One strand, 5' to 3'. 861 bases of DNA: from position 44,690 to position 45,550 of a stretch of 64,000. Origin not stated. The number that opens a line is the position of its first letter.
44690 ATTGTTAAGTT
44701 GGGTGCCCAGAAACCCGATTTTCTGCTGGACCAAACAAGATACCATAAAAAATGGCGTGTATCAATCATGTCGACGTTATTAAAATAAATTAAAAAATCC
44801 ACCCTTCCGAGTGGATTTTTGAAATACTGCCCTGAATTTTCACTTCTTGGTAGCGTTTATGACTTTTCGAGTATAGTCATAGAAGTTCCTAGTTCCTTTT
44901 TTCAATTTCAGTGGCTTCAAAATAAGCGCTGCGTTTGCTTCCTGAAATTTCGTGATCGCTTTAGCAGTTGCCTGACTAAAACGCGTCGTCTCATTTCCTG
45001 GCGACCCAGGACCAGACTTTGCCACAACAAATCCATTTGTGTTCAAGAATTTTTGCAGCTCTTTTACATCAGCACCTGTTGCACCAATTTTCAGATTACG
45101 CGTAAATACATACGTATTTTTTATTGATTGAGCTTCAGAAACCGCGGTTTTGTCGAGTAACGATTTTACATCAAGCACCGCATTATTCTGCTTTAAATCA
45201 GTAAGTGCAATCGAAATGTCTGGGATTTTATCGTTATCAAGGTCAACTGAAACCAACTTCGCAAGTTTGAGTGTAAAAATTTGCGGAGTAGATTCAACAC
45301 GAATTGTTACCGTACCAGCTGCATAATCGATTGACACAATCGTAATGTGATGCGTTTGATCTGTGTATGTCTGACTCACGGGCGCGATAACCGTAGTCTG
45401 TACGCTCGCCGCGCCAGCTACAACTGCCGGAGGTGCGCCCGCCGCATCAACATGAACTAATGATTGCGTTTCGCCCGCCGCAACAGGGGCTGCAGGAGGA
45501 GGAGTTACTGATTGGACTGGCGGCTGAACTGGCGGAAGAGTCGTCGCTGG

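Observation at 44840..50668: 1942-aa surface protein combining Asp-box beta-propellers, a PA14-like domain and a C-terminal peptidoglycan-binding domain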

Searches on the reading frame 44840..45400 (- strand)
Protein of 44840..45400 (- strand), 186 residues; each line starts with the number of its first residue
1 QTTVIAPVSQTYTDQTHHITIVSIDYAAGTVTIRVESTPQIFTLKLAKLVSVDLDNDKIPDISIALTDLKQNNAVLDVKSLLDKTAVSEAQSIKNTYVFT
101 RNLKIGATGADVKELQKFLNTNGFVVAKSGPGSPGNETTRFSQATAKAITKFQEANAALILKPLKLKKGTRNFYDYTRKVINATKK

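Call 28: search_protein_families(library=pfam, proteins=[window:44840-45400:-], max_evalue=10)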
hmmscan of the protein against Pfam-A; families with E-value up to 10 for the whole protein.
window:44840-45400:- (186 aa): 3 families
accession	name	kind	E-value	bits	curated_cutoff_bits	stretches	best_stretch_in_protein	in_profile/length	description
PF01471.23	PG_binding_1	-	1.3e-07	32.1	23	1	108-156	1-41/57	Putative peptidoglycan binding domain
PF19329.4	KCTD11_21_C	-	0.12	12.7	27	1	90-133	96-139/154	BTB/POZ domain-containing protein KCTD11/21 C-terminus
PF16990.11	CBM_35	-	0.25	12.1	28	1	70-116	63-108/121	Carbohydrate binding module (family 35)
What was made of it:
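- Checked: PG_binding_1: aa 1864-1912, 28.4 bits against 23; 32.1 bits when the C-terminus is scanned alone (call 28).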
